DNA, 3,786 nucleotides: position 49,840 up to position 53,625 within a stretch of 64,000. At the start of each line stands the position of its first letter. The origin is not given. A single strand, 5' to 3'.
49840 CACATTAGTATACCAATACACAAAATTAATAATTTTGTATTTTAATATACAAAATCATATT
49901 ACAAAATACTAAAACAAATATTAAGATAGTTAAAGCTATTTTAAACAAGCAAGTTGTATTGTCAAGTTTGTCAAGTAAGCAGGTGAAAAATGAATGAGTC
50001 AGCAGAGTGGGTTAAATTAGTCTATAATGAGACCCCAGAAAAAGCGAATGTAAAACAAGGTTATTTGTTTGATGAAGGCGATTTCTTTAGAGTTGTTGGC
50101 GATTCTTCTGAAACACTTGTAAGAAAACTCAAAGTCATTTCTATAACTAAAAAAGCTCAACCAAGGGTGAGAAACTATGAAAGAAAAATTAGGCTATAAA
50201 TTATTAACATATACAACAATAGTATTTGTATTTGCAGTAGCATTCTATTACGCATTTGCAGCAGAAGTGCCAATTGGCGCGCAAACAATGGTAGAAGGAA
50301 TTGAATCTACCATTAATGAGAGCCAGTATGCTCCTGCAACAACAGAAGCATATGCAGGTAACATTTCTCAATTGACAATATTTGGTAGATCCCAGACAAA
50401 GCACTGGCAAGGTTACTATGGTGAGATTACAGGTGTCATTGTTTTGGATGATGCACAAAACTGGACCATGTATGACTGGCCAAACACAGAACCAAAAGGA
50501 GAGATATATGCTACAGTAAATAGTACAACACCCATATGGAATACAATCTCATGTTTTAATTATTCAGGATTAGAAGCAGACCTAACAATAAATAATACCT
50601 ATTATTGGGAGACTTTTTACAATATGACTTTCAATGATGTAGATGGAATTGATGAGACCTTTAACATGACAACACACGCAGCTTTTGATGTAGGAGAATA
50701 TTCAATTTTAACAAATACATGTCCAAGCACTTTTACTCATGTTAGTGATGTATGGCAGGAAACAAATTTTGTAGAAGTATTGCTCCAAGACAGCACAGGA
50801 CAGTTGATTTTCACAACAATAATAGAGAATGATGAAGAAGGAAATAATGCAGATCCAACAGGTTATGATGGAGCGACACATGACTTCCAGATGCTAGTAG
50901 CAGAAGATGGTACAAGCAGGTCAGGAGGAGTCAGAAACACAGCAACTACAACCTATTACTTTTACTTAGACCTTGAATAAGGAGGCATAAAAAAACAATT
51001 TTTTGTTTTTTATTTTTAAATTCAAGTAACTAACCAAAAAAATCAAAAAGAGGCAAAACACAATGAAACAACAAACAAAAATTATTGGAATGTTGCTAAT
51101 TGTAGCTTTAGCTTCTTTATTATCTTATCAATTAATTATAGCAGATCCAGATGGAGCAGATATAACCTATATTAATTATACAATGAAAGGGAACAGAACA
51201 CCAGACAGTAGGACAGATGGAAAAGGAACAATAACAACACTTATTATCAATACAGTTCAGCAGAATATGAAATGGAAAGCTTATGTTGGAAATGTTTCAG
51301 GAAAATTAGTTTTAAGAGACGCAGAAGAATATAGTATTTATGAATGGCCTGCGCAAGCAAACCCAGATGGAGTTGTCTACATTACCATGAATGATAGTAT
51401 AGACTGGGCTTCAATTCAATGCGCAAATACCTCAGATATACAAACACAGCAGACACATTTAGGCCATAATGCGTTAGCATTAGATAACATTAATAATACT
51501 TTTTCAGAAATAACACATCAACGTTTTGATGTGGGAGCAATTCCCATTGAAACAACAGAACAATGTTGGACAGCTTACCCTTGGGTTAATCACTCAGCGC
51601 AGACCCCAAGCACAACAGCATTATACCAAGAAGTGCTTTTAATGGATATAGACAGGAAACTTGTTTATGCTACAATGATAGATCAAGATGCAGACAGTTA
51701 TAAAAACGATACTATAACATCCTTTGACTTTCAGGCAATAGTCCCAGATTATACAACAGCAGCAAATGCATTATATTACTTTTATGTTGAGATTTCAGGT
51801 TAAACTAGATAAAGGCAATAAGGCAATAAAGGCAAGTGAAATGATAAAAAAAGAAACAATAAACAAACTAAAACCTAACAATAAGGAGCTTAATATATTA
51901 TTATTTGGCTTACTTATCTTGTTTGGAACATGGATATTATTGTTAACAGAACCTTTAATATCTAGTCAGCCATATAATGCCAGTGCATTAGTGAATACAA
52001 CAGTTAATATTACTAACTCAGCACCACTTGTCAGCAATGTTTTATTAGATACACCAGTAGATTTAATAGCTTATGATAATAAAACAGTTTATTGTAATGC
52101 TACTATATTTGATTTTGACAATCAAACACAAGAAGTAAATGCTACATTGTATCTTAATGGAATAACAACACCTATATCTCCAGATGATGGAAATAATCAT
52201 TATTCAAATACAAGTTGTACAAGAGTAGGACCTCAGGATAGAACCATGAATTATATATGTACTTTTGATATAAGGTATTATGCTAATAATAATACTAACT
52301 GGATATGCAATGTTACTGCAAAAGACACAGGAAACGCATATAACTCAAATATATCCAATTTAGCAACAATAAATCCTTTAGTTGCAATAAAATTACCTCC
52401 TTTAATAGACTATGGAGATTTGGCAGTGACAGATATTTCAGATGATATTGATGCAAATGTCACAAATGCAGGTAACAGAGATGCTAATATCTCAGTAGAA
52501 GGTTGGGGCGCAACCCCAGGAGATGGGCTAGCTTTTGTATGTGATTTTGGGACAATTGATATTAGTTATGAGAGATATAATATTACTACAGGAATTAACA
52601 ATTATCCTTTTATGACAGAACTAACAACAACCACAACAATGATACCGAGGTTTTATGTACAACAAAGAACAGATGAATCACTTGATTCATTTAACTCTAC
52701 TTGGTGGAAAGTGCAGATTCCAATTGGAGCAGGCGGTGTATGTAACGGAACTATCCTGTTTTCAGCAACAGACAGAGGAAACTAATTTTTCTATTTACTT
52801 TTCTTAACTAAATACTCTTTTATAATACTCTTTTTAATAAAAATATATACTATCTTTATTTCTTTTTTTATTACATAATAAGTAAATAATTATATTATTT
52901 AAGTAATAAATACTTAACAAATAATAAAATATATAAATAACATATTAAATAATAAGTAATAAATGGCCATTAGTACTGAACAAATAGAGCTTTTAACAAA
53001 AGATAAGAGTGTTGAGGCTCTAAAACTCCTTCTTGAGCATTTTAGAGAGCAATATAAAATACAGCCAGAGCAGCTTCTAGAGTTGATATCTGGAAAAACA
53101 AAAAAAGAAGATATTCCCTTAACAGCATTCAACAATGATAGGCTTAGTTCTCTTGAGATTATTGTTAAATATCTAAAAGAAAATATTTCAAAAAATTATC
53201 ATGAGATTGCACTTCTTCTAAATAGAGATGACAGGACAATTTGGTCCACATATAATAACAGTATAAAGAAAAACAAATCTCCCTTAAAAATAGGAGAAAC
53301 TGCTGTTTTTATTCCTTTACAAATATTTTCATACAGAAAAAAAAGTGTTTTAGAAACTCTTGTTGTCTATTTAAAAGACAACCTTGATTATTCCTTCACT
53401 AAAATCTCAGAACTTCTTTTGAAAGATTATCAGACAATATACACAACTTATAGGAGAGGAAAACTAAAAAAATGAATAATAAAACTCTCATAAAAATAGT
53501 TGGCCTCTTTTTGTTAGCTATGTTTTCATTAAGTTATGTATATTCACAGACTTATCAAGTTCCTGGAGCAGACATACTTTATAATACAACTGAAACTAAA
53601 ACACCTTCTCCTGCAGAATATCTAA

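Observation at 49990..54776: SipW/TasA-like module: three paralogous secreted proteins with a conserved C-terminal YYFYLxL strand next to a Sec11-type signal peptidase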

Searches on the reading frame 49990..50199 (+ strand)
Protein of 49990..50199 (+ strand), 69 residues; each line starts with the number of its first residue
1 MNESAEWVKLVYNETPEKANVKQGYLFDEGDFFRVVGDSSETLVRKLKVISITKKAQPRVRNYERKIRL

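Call 73: search_protein_families(library=pfam, proteins=[window:49990-50199:+], max_evalue=1)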
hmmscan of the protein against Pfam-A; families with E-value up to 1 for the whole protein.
window:49990-50199:+ (69 aa): 1 family
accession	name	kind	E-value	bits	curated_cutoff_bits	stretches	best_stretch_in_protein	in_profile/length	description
PF16706.11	Izumo-Ig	-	0.1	13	26.7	1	31-55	30-54/88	Izumo-like Immunoglobulin domain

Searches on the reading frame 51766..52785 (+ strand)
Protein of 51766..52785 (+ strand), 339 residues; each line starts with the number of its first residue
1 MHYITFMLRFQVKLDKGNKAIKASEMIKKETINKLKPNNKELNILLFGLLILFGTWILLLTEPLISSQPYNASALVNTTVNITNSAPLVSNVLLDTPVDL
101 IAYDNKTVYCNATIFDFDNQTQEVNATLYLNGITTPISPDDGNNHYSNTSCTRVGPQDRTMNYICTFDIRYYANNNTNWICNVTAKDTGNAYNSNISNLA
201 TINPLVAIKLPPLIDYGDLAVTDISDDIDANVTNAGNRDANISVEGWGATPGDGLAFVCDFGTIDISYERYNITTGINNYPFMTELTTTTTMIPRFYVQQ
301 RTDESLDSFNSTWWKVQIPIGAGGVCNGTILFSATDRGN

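Call 3: search_protein_families(library=pfam, proteins=[window:51766-52785:+], max_evalue=1)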
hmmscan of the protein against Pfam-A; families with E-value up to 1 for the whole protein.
window:51766-52785:+ (339 aa): 0 families

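Call 5: search_protein_families(library=ncbifam, proteins=[window:51766-52785:+], max_evalue=1)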
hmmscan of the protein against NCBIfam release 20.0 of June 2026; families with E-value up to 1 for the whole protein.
window:51766-52785:+ (339 aa): 0 families

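Call 47: search_solved_structures(query=A4, max_evalue=10, show_alignments=3)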
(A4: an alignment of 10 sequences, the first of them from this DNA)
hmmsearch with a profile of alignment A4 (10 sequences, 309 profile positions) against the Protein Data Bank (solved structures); distinct sequences matched with E-value up to 10: 3.
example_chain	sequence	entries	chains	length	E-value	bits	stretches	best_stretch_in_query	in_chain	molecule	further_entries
3o4y_A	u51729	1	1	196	1.2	11.4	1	65-99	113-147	Calcium-dependent protein kinase 3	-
9c3c_d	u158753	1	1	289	1.3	11.3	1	29-97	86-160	Sarcoglycan delta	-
8yt8_D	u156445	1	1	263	2.9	10.1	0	30-95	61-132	Delta-sarcoglycan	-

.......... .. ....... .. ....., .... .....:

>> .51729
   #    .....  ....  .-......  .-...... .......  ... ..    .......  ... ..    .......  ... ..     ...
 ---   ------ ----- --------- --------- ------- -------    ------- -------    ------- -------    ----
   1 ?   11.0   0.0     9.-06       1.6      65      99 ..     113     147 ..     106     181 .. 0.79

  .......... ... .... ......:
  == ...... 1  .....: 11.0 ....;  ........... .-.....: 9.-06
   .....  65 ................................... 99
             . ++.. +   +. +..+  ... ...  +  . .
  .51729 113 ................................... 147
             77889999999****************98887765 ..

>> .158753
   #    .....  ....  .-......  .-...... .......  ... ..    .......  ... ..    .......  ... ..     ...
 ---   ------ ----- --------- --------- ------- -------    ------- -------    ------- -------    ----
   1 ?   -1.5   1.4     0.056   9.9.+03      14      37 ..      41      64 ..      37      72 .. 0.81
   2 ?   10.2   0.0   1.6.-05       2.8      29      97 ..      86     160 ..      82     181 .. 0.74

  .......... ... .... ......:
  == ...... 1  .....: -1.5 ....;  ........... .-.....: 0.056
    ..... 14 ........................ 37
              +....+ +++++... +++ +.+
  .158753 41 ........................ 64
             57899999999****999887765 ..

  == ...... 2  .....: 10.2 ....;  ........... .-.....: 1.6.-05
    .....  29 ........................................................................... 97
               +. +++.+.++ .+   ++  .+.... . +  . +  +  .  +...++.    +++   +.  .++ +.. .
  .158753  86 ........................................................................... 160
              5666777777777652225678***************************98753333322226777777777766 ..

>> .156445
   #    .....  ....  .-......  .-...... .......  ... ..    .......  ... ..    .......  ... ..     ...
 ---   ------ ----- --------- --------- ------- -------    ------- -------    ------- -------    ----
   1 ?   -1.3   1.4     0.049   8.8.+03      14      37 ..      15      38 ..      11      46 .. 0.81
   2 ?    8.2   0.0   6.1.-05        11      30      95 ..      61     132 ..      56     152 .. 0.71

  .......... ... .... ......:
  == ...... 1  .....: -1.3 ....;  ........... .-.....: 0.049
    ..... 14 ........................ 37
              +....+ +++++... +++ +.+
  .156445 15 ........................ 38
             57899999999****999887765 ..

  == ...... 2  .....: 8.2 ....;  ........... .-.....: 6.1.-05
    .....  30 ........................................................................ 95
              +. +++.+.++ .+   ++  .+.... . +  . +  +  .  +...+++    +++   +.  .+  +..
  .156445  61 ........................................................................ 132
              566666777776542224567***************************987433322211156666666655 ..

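Call 48: search_protein_families(library=pfam, alignment_id=A4, max_evalue=1)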
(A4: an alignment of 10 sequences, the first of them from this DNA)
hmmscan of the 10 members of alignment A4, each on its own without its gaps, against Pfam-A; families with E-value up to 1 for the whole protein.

A. member 1, seq(314 aa): 1 family
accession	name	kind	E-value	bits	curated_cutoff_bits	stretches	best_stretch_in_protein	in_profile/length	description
PF17590.7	DUF5488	-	0.17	12.1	25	0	40-65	30-56/70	Family of unknown function (DUF5488)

B. families by the number of members that match (of 10 scanned): 10 families
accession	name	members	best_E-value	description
PF14215.12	bHLH-MYC_N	1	0.027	bHLH-MYC and R2R3-MYB transcription factors N-terminal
PF04493.20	Endonuclease_5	1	0.039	Endonuclease V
PF22064.2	Cep192_D2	1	0.043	Cep192 domain 2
PF03351.22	DOMON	1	0.044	DOMON domain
PF21295.2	Bact_transglu_N_2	1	0.076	Bacterial transglutaminase, N-terminal domain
PF06551.18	DUF1120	1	0.11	Protein of unknown function (DUF1120)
PF14029.11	DUF4244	1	0.13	Protein of unknown function (DUF4244)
PF17590.7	DUF5488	1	0.17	Family of unknown function (DUF5488)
PF20699.2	DUF6820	1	0.17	Domain of unknown function (DUF6820)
PF06011.17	TRP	1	0.29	Transient receptor potential (TRP) ion channel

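Call 74: search_protein_families(library=phrogs, proteins=[window:51841-52785:+], max_evalue=0.1)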
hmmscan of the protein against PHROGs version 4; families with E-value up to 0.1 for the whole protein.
window:51841-52785:+ (314 aa): 0 families

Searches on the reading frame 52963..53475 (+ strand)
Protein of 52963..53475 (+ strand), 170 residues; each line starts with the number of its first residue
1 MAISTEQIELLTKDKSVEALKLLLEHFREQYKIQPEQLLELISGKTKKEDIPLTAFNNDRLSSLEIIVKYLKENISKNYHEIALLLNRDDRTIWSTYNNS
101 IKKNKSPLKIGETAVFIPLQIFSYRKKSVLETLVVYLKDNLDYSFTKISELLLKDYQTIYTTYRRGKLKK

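Call 3: search_protein_families(library=pfam, proteins=[window:52963-53475:+], max_evalue=1)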
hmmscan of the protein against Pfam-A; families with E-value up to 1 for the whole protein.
window:52963-53475:+ (170 aa): 5 families
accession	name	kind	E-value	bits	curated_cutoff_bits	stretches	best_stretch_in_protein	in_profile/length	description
PF08281.18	Sigma70_r4_2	-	0.0012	18.9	25.7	1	134-169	18-53/54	Sigma-70, region 4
PF13936.12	HTH_38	-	0.0046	17.1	27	0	77-93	21-37/44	Helix-turn-helix domain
PF03474.20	DMA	-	0.053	13.5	23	0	120-133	9-22/37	DMRTA motif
PF11885.13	DUF3405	-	0.082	12.1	25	1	63-125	151-208/493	Protein of unknown function (DUF3405)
PF13384.12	HTH_23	-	0.1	12.9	24.6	0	73-98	16-39/50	Homeodomain-like domain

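Call 5: search_protein_families(library=ncbifam, proteins=[window:52963-53475:+], max_evalue=1)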
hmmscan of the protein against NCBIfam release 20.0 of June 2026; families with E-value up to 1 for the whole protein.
window:52963-53475:+ (170 aa): 0 families
